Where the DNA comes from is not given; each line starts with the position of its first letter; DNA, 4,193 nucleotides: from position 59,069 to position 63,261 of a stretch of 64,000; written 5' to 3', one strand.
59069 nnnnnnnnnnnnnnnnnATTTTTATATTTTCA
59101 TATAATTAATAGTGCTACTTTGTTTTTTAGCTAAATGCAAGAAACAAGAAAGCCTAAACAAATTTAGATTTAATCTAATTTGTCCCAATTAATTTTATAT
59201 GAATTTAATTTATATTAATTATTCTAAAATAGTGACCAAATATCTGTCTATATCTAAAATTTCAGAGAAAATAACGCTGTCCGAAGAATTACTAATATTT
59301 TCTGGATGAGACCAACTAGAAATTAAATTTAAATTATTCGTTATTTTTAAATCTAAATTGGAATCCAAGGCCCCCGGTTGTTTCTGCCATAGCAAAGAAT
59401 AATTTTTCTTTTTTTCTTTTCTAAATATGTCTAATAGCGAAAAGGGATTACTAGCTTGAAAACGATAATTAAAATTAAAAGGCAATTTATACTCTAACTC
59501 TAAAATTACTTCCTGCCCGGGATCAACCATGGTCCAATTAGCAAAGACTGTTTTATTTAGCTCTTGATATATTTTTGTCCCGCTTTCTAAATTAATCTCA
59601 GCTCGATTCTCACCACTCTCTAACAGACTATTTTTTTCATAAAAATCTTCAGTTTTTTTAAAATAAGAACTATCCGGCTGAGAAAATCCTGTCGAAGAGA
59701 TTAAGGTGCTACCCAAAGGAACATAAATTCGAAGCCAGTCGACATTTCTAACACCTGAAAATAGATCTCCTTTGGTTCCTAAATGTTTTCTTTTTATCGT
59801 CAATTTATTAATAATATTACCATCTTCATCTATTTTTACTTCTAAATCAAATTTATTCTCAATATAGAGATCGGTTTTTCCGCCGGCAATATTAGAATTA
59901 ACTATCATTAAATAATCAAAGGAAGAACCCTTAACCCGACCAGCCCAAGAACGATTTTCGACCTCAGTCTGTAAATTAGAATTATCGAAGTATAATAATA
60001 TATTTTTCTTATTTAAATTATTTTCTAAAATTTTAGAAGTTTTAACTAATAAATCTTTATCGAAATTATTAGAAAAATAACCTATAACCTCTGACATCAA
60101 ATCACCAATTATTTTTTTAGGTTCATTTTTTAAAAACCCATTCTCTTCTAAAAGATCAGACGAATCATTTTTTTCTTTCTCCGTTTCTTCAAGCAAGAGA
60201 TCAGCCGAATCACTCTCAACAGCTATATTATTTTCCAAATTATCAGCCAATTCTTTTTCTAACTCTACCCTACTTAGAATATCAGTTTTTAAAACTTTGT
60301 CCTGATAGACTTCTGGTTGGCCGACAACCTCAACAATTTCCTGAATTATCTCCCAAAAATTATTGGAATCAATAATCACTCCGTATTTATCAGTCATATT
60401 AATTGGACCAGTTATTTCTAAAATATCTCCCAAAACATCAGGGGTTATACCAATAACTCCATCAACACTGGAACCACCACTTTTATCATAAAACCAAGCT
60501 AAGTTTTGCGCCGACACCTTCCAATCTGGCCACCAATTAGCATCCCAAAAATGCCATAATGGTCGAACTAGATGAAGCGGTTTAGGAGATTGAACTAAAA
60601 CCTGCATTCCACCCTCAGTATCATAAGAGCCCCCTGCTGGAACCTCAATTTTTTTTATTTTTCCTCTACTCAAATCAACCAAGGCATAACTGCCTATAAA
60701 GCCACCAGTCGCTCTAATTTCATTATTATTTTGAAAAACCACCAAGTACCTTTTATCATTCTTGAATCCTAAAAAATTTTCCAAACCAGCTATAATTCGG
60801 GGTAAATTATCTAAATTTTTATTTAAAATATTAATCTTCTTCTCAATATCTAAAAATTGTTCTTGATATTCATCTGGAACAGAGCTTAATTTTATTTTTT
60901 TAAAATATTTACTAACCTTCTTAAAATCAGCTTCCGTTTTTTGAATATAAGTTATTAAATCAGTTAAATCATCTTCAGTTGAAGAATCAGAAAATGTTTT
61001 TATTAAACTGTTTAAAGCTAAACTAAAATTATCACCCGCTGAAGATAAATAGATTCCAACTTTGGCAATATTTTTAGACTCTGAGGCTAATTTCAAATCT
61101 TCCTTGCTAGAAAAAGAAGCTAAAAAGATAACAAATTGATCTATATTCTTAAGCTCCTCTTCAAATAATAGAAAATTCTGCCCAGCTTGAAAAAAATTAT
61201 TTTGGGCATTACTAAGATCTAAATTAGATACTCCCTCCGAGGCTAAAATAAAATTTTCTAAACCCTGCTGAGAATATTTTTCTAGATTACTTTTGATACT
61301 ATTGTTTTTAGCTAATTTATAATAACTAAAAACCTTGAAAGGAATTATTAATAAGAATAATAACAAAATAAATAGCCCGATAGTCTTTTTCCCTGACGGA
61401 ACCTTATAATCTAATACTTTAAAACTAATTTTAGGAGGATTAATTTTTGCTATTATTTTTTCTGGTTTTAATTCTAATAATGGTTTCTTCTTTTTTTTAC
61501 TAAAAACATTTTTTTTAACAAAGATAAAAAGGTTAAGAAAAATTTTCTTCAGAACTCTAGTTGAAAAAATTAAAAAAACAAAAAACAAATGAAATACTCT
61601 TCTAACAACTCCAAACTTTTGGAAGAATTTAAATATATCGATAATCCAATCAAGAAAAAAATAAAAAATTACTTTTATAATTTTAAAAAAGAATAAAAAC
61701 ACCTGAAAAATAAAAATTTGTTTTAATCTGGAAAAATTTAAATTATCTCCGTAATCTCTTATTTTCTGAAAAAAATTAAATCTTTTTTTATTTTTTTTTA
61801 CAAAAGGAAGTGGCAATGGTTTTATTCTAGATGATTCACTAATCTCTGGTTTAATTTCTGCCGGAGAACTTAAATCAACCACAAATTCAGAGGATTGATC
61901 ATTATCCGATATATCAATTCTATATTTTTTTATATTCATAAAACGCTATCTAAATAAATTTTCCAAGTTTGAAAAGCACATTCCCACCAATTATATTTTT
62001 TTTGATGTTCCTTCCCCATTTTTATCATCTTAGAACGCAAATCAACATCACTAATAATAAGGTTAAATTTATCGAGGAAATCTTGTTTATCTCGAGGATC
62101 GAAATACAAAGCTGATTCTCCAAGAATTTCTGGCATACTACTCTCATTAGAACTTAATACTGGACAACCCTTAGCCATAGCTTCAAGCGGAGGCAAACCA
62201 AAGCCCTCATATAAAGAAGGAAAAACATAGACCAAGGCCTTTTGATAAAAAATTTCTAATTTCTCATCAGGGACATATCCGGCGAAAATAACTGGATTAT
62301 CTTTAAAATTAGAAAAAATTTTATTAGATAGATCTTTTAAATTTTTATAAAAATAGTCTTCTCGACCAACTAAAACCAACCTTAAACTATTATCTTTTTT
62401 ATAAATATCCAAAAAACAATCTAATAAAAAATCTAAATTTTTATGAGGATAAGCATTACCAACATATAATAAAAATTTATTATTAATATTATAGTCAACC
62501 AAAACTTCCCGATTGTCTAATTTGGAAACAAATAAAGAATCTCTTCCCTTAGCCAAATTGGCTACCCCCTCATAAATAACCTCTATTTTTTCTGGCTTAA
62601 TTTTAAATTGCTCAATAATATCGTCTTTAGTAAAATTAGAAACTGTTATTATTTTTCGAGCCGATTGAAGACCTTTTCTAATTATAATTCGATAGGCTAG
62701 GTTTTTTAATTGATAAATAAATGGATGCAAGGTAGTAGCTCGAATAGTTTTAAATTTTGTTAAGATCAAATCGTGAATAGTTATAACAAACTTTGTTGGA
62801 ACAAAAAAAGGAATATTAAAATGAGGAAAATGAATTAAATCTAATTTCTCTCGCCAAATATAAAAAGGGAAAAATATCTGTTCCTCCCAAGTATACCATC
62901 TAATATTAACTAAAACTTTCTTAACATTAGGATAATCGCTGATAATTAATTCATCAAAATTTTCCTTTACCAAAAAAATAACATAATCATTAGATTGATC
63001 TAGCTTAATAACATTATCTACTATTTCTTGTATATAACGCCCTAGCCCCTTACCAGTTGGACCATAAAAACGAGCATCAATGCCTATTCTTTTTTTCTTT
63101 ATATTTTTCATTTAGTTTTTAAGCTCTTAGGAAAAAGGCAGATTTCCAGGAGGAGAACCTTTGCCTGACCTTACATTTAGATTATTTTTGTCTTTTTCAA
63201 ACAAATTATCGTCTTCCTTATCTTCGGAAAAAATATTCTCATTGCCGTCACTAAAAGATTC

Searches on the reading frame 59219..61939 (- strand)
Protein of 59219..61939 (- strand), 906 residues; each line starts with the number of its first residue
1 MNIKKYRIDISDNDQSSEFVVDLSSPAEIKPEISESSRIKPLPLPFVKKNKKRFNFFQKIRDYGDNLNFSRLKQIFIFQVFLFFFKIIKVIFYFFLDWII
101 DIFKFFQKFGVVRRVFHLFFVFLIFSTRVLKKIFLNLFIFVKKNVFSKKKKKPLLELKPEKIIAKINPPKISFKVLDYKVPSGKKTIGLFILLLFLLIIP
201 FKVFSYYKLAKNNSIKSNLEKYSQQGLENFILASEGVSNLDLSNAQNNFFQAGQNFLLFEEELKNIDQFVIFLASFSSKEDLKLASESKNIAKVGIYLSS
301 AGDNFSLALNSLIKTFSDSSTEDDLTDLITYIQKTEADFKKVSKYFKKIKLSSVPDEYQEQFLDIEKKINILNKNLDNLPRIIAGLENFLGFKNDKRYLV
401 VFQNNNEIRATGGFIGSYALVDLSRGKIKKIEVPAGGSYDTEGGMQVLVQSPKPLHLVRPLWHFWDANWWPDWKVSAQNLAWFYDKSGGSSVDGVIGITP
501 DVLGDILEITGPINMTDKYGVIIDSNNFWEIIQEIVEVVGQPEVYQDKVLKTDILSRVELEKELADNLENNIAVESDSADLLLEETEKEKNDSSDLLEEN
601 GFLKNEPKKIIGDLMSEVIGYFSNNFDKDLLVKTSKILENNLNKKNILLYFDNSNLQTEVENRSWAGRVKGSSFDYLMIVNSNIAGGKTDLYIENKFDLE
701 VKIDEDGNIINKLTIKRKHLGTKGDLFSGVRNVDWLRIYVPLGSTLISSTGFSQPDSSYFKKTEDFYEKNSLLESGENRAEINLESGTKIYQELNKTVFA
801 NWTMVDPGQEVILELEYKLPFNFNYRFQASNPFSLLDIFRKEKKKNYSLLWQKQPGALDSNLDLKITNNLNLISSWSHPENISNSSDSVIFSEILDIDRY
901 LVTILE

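Call 46: search_protein_families(library=pfam, proteins=[window:59219-61939:-], max_evalue=0.00001)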
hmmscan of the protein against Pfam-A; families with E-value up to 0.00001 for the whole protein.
window:59219-61939:- (906 aa): 1 family
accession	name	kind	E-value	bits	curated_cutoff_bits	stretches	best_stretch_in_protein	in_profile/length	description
PF13196.11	DUF4012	-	1.4e-26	94.2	28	1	395-533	3-140/144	Protein of unknown function (DUF4012)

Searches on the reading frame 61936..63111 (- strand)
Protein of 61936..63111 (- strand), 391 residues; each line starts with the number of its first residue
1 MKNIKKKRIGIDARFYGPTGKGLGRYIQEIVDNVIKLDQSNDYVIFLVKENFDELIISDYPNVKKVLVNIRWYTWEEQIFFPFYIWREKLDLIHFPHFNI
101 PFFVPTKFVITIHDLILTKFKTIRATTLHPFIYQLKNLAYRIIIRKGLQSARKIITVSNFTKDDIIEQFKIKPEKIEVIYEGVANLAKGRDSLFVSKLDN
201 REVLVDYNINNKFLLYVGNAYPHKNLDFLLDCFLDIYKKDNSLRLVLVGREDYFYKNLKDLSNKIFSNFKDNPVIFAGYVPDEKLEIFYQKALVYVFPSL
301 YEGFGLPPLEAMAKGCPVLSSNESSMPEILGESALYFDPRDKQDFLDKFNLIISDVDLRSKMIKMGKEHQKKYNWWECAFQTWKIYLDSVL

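Call 61: search_protein_families(library=pfam, proteins=[window:61936-63111:-], max_evalue=0.0001)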
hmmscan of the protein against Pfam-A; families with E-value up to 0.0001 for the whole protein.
window:61936-63111:- (391 aa): 5 families
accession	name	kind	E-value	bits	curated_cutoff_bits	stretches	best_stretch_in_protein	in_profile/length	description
PF00534.26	Glycos_transf_1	-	1.7e-32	112.8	26.4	1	210-368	14-171/172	Glycosyl transferases group 1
PF13692.12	Glyco_trans_1_4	-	1.4e-27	97.2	27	1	213-355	3-142/142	Glycosyl transferases group 1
PF13439.12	Glyco_transf_4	-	2.6e-13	50.8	28.5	1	75-183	58-166/170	Glycosyltransferase Family 4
PF20706.3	GT4-conflict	-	3e-09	36.8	26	1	214-333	200-323/385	Family 4 Glycosyltransferase in conflict systems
PF13524.12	Glyco_trans_1_2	-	3.3e-05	24.3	25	1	260-373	14-132/144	Glycosyl transferase-like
